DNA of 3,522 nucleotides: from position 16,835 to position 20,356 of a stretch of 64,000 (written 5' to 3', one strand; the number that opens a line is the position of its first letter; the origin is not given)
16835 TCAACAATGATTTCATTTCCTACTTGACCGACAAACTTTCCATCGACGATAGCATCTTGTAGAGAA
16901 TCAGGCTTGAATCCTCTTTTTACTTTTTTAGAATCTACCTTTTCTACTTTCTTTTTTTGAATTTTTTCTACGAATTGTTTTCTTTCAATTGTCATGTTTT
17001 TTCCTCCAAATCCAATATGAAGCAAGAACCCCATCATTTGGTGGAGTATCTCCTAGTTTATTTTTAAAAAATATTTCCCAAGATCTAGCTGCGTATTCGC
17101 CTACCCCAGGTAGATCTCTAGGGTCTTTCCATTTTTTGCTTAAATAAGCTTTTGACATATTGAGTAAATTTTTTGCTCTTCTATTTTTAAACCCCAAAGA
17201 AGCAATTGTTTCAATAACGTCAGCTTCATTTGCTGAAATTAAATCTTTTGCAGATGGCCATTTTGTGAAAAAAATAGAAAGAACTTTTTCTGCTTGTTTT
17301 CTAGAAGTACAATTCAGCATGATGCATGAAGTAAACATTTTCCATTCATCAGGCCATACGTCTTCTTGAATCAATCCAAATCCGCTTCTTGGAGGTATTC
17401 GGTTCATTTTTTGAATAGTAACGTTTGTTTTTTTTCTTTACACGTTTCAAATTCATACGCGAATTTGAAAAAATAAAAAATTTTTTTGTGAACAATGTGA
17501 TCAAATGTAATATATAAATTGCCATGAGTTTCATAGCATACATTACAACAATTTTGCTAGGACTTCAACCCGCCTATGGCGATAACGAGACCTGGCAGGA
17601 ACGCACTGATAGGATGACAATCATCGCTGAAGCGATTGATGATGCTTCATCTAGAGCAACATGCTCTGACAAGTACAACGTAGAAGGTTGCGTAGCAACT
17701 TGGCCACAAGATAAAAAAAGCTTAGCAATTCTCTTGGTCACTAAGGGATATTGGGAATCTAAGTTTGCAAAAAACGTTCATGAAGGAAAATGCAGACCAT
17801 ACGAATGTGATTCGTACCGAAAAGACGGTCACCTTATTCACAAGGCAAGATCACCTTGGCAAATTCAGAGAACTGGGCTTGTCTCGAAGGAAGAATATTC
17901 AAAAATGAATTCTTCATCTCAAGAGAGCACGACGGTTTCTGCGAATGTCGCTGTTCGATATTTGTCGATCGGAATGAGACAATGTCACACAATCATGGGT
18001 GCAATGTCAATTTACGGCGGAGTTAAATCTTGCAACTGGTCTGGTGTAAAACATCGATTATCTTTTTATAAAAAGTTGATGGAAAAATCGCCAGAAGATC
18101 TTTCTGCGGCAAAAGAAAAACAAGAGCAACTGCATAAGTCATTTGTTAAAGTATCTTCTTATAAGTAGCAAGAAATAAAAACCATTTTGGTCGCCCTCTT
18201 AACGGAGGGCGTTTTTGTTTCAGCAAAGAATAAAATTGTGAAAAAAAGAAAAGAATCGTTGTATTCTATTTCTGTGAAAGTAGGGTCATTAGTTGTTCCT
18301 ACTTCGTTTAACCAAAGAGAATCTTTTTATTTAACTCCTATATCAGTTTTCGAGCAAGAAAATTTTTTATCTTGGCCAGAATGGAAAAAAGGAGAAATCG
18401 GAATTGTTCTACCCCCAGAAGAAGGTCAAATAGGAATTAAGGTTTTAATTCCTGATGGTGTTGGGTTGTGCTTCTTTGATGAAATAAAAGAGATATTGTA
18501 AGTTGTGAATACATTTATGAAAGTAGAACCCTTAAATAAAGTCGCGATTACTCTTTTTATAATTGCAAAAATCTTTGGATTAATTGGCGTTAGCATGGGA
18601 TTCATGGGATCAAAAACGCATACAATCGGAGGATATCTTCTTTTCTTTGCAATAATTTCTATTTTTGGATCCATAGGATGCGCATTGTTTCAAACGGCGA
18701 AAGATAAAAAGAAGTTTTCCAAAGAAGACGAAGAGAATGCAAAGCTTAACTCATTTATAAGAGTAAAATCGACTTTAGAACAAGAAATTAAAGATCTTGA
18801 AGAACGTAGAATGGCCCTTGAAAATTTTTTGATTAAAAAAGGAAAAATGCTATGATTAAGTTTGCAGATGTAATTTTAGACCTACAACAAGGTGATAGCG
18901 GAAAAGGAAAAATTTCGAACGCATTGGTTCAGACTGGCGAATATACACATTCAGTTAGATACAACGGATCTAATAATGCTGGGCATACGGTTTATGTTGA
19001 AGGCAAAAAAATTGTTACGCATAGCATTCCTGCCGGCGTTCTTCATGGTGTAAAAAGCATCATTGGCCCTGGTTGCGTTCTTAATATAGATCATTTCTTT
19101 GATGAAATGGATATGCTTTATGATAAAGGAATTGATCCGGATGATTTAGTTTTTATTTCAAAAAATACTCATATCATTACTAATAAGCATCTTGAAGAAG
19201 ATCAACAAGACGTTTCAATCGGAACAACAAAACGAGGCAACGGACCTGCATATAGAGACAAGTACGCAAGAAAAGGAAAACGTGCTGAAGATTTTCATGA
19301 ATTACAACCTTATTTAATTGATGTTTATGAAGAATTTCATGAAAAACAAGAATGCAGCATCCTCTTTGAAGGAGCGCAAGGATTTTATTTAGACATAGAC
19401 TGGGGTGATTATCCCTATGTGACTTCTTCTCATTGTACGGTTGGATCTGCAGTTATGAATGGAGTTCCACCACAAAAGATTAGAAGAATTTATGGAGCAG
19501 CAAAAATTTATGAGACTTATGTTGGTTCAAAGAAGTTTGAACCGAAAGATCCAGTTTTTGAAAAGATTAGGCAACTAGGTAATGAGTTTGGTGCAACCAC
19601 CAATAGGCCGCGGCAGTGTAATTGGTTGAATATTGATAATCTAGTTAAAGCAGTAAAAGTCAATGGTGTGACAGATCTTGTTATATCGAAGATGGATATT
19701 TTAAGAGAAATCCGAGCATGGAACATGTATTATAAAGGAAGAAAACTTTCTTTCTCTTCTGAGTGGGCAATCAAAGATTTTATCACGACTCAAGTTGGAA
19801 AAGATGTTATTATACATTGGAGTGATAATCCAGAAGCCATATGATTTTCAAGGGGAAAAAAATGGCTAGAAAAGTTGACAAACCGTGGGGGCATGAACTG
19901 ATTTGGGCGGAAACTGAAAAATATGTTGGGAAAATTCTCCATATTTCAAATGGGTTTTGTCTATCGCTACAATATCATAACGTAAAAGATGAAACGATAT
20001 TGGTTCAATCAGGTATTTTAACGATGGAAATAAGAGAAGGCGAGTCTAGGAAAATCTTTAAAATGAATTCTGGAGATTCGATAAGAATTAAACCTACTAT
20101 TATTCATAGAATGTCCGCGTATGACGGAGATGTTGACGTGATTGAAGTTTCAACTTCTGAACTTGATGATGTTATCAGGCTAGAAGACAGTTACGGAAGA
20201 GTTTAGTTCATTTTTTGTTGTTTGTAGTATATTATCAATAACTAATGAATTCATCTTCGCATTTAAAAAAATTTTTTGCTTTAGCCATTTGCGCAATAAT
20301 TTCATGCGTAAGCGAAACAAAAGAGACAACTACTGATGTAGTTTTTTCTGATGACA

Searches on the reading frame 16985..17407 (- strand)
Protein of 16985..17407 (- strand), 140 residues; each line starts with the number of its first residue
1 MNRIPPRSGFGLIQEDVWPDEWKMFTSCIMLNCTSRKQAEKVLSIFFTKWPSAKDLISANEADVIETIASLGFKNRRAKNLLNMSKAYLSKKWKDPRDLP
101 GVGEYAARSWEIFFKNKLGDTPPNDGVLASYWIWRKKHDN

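Call 16: search_protein_families(library=pfam, proteins=[window:16985-17407:-], max_evalue=0.01)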
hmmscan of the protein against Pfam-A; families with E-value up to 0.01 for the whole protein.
window:16985-17407:- (140 aa): 1 family
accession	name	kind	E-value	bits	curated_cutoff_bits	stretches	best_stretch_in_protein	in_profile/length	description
PF00730.31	HhH-GPD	-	1.2e-09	38.9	26.2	1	27-126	2-77/108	HhH-GPD superfamily base excision DNA repair protein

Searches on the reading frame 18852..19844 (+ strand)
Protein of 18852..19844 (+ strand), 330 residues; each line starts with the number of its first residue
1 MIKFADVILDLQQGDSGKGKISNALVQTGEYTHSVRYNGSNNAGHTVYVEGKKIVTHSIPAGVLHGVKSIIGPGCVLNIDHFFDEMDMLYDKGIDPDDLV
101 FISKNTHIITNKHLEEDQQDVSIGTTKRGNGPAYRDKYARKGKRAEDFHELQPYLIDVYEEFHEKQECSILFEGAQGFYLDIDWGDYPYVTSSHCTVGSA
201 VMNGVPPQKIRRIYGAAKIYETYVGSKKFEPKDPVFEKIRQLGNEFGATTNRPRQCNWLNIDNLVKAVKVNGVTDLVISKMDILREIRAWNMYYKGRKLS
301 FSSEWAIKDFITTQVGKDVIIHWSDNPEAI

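Call 16: search_protein_families(library=pfam, proteins=[window:18852-19844:+], max_evalue=0.01)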
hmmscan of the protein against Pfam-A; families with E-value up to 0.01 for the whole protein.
window:18852-19844:+ (330 aa): 1 family
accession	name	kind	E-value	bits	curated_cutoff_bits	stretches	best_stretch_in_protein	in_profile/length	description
PF00709.27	Adenylsucc_synt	-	6.6e-80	269.3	27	2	7-149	1-149/416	Adenylosuccinate synthetase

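Call 100: search_protein_families(library=phrogs, proteins=[window:18852-19844:+], max_evalue=0.001)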
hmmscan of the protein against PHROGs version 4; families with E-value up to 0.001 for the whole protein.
window:18852-19844:+ (330 aa): 1 family
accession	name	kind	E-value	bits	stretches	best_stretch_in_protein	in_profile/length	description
phrog_1211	-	DNA, RNA and nucleotide metabolism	1.2e-66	226.4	2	4-149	3-154/414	2-aminooxy adenylosuccinate synthetase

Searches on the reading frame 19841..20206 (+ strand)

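Call 16: search_protein_families(library=pfam, proteins=[window:19841-20206:+], max_evalue=0.01)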
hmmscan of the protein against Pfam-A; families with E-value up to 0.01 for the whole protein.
window:19841-20206:+ (121 aa): 3 families
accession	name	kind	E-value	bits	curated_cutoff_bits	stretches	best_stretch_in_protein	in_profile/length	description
PF01050.24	MannoseP_isomer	-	9.2e-10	39.2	23.6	1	7-116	7-116/116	Mannose-6-phosphate isomerase C-terminal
PF07385.18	Lyx_isomer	-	1.4e-06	28.1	20.8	1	71-107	154-190/222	D-lyxose isomerase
PF07883.17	Cupin_2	-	0.00015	21.8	27.2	1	44-93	14-58/70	Cupin domain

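Call 100: search_protein_families(library=phrogs, proteins=[window:19841-20206:+], max_evalue=0.001)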
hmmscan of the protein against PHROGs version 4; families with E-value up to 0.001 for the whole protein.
window:19841-20206:+ (121 aa): 1 family
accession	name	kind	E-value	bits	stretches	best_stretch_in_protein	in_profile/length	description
phrog_7851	-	other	3.7e-19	69.9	1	9-110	5-108/117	cysteine dioxygenase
